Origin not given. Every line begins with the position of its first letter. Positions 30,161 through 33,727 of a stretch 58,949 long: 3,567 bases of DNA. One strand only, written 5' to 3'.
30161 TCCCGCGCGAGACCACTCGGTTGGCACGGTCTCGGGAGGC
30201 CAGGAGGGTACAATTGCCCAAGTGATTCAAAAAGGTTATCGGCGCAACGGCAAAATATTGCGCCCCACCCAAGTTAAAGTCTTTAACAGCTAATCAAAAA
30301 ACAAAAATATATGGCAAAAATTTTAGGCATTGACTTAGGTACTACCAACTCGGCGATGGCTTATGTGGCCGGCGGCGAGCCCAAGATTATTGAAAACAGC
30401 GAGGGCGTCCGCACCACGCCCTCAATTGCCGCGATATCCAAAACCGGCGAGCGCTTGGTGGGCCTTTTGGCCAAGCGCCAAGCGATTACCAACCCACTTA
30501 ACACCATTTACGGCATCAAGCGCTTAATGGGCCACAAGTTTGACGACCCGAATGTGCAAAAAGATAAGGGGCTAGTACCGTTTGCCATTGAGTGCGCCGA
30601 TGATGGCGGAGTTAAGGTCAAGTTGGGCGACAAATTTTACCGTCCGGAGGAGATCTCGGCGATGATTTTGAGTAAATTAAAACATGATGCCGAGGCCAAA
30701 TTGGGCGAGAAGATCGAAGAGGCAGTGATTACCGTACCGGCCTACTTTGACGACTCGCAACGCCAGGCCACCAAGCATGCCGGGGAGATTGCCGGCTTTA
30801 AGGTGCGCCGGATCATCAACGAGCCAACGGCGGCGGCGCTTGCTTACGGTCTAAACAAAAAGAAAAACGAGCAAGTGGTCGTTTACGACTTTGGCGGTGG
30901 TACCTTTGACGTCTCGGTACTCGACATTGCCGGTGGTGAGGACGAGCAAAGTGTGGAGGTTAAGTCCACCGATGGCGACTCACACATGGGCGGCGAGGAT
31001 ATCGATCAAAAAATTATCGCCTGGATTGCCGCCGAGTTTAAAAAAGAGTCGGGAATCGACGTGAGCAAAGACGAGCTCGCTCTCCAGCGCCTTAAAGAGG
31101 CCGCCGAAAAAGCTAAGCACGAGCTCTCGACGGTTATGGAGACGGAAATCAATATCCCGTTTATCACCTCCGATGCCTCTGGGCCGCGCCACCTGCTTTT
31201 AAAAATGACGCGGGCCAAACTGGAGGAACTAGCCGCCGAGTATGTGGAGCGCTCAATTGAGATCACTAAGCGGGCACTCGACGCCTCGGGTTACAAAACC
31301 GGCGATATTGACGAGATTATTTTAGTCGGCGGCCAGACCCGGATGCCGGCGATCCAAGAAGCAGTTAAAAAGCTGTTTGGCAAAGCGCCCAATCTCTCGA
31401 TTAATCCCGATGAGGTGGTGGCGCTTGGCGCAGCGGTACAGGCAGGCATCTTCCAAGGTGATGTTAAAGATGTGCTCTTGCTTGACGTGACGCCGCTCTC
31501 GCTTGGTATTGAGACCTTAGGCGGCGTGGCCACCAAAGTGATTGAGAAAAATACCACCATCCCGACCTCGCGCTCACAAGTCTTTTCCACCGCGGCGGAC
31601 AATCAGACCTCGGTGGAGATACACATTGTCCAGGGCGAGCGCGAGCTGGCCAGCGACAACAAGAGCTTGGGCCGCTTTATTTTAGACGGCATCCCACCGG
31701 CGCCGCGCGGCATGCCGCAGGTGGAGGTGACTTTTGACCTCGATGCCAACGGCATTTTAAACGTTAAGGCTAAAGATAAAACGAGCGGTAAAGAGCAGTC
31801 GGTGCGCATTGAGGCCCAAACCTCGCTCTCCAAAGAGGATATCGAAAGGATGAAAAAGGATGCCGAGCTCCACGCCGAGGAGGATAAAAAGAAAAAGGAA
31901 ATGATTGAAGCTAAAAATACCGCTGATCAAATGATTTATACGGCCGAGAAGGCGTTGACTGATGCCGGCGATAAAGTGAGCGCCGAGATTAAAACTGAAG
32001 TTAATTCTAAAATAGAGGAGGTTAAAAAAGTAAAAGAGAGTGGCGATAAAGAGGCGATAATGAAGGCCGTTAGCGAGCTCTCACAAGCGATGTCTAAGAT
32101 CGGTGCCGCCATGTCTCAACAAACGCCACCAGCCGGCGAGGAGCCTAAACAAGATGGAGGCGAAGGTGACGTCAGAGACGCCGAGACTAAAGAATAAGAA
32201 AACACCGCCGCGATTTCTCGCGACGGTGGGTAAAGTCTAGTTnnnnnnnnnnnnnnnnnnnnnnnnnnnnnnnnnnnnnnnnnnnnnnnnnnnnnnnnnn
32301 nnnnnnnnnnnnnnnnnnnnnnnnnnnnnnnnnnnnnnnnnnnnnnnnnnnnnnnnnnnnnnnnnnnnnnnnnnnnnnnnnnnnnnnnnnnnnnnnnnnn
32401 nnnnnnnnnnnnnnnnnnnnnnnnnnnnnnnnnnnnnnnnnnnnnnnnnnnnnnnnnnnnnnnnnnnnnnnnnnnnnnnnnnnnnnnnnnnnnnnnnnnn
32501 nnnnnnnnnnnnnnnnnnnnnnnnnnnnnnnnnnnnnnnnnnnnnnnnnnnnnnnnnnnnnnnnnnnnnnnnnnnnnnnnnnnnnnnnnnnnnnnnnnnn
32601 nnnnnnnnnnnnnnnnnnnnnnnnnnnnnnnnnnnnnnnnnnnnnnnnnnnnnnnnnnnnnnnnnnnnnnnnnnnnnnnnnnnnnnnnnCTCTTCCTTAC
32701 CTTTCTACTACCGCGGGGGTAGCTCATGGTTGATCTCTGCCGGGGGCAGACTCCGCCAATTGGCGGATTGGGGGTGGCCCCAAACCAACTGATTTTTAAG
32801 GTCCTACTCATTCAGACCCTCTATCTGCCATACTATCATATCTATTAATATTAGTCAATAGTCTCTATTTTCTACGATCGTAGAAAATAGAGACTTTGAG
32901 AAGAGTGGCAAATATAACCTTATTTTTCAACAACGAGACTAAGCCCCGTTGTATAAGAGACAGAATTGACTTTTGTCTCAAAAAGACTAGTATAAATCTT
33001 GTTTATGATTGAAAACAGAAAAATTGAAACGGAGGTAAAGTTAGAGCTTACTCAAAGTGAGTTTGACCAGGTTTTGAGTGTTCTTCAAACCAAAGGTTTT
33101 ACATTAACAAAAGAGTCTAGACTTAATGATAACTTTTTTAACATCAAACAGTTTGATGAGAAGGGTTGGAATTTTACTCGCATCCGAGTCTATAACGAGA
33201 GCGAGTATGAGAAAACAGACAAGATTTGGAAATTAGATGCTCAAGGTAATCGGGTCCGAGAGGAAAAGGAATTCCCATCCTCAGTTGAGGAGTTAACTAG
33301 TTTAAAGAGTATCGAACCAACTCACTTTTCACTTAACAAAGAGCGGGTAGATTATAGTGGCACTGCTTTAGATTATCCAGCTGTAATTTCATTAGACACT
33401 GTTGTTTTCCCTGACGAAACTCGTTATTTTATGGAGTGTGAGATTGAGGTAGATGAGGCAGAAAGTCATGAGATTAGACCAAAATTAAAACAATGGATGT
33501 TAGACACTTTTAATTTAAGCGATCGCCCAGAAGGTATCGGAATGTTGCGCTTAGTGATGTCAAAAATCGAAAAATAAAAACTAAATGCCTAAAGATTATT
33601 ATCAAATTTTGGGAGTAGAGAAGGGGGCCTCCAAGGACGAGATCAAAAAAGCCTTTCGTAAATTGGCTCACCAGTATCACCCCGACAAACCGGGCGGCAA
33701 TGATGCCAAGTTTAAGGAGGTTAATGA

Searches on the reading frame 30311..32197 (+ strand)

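Call 8: search_protein_families(library=pfam, proteins=[window:30311-32197:+], max_evalue=0.01)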
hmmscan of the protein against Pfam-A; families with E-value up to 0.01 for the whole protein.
window:30311-32197:+ (628 aa): 3 families
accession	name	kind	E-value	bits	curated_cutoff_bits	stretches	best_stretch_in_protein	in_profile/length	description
PF00012.26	HSP70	-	4.3e-242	805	20.6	1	4-602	1-598/599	Hsp70 protein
PF06723.19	MreB_Mbl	-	7.7e-15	55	27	1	120-375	78-316/327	MreB/Mbl protein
PF02782.22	FGGY_C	-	0.0027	17.9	27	1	296-379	120-195/198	FGGY family of carbohydrate kinases, C-terminal domain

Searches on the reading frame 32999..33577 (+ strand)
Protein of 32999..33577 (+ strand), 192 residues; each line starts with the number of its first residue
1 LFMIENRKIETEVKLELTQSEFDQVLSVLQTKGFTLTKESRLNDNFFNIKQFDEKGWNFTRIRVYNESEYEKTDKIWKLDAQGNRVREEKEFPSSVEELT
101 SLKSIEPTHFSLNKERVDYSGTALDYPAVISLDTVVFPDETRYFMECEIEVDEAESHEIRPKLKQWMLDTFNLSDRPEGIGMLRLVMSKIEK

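Call 8: search_protein_families(library=pfam, proteins=[window:32999-33577:+], max_evalue=0.01)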
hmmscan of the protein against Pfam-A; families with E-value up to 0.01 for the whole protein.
window:32999-33577:+ (192 aa): 1 family
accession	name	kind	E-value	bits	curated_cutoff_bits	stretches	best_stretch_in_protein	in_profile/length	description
PF01928.26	CYTH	-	2.1e-07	31.4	23.2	1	9-155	2-151/179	CYTH domain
